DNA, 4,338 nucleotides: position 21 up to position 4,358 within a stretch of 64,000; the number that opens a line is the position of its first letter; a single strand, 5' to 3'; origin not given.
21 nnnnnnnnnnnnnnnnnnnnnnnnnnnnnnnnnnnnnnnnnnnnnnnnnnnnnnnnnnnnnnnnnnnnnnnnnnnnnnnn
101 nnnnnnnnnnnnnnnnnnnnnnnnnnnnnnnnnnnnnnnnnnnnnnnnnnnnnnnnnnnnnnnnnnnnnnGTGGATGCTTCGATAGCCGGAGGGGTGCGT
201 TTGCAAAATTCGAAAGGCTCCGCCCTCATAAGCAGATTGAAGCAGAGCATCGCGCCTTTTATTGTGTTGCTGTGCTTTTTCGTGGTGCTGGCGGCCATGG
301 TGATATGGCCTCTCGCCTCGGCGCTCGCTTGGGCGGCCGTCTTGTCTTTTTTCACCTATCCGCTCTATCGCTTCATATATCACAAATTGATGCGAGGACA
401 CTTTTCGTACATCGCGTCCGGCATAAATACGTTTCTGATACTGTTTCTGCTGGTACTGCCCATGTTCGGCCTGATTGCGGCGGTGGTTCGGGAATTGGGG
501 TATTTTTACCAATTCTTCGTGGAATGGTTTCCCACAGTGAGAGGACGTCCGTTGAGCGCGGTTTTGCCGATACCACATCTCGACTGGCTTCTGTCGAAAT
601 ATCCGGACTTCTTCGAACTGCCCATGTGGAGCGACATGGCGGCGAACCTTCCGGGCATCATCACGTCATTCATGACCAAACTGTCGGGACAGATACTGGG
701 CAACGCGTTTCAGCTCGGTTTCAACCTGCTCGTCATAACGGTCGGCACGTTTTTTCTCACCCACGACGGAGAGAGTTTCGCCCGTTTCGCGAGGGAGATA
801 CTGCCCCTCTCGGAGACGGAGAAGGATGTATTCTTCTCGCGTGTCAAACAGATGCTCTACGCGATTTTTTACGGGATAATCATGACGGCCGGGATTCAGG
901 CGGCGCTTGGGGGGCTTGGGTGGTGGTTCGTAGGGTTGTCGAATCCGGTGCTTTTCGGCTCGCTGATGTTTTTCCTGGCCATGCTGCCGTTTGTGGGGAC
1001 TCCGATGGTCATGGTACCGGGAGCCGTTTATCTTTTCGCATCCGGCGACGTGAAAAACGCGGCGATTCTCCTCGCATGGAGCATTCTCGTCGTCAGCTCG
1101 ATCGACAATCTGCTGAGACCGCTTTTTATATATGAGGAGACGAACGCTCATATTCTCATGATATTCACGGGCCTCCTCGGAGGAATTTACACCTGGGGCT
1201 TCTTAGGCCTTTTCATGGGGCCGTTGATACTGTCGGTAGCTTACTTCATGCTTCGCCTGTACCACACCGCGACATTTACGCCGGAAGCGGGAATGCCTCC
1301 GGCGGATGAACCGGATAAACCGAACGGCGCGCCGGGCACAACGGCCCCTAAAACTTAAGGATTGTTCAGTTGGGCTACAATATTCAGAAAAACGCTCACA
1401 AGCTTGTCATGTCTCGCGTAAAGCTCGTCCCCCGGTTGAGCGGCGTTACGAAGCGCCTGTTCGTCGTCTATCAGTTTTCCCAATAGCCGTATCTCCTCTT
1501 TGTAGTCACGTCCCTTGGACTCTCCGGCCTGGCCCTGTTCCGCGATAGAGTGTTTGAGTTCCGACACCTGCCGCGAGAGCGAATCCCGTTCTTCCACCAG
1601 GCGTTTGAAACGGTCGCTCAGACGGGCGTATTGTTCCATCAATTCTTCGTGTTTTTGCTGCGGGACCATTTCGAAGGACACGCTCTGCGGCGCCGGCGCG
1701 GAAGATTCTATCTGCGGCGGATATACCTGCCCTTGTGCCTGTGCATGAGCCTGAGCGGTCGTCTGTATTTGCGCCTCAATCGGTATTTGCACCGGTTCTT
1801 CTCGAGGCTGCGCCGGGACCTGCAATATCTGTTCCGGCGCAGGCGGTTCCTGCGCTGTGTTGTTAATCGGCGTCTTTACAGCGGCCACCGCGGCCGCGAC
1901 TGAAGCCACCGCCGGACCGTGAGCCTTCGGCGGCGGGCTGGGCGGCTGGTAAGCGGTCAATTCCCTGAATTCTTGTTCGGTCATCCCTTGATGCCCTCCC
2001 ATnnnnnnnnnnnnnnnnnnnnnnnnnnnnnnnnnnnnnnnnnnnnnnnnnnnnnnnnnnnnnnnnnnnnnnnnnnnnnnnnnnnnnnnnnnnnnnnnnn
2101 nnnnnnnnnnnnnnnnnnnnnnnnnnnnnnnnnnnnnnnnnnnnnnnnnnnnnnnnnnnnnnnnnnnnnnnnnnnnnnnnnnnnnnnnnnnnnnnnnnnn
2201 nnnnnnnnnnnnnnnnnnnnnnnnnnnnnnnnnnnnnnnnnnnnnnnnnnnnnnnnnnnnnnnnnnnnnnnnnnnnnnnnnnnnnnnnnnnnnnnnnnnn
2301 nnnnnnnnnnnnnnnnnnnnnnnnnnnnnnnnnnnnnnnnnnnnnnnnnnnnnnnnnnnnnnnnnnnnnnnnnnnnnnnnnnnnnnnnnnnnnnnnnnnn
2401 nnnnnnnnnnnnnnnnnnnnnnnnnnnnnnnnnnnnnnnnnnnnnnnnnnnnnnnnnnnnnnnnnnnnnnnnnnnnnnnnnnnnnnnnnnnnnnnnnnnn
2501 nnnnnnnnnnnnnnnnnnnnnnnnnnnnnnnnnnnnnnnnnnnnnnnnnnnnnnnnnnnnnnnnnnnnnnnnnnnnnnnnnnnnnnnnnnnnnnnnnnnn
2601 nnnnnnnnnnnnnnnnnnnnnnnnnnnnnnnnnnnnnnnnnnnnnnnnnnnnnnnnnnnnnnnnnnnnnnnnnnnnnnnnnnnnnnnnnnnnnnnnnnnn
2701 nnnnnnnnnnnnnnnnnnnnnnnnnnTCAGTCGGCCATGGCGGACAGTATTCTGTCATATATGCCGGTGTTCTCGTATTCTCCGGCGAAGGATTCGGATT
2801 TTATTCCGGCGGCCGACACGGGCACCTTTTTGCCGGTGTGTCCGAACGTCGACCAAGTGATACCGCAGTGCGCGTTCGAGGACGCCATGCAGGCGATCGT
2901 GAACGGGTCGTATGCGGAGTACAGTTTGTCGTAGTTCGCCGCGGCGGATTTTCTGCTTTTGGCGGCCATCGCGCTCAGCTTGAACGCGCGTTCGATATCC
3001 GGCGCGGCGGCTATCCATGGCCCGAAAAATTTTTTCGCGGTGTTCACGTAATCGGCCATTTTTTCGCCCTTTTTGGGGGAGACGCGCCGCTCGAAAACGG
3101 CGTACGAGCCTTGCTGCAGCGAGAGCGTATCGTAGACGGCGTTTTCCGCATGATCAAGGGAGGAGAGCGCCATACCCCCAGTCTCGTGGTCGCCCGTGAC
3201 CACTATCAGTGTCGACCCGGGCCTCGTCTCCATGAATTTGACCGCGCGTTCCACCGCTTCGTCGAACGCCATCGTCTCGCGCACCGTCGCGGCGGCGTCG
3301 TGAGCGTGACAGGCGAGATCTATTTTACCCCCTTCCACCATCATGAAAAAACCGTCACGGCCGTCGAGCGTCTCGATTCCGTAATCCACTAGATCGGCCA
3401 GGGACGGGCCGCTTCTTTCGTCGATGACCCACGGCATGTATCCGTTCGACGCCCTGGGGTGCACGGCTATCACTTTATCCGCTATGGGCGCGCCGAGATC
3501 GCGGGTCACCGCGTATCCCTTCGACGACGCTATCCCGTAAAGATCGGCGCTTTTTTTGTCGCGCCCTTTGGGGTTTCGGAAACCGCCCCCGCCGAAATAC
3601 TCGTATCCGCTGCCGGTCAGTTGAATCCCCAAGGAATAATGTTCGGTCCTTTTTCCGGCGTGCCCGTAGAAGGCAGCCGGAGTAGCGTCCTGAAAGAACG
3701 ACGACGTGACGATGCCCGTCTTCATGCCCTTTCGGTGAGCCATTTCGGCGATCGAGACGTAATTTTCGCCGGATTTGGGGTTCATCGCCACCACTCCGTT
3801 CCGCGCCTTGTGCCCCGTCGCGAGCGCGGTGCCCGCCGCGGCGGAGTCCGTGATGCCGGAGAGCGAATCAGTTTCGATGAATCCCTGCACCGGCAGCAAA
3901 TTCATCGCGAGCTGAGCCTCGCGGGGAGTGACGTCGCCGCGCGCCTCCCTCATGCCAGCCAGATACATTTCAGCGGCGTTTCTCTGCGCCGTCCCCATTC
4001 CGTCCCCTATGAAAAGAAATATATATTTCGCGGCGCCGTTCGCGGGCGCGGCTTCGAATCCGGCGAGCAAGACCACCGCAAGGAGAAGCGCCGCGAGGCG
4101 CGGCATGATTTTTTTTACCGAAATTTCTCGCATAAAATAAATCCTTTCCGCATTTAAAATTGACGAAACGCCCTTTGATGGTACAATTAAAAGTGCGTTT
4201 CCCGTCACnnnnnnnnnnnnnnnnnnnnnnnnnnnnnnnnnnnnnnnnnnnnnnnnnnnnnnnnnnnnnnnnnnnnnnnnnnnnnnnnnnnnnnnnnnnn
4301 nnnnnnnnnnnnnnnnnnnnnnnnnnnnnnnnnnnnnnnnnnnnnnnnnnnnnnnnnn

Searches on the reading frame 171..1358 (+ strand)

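Call 21: search_protein_families(library=pfam, proteins=[window:171-1358:+], max_evalue=0.001)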
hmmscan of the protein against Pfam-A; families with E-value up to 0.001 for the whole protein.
window:171-1358:+ (395 aa): 1 family
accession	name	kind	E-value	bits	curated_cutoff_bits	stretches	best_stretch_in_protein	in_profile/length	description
PF01594.21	AI-2E_transport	-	7.8e-36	124.3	34.3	1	32-362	4-324/327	AI-2E family transporter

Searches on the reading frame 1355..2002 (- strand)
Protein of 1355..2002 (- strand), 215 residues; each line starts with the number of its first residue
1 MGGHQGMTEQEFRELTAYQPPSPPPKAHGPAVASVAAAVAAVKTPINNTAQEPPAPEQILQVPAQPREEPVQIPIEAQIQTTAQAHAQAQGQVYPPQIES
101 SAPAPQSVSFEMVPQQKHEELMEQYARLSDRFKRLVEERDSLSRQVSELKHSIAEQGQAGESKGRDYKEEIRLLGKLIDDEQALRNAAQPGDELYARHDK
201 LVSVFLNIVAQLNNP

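Call 21: search_protein_families(library=pfam, proteins=[window:1355-2002:-], max_evalue=0.001)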
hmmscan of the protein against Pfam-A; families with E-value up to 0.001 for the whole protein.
window:1355-2002:- (215 aa): 2 families
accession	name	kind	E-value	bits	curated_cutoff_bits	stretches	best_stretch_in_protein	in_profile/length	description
PF09738.14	LRRFIP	-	0.00042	20.1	28.2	1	105-166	197-259/300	LRRFIP family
PF15070.11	GOLGA2L5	-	0.00042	19.8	29.2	1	75-152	366-444/520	Putative golgin subfamily A member 2-like protein 5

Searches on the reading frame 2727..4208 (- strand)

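Call 21: search_protein_families(library=pfam, proteins=[window:2727-4208:-], max_evalue=0.001)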
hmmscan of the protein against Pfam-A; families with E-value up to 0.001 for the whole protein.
window:2727-4208:- (493 aa): 2 families
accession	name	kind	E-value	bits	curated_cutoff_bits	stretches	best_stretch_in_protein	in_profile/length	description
PF00245.25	Alk_phosphatase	-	5.9e-55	187.3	24.4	2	263-490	233-420/423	Alkaline phosphatase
PF01676.23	Metalloenzyme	-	3.3e-05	24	24.3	1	270-345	131-204/252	Metalloenzyme superfamily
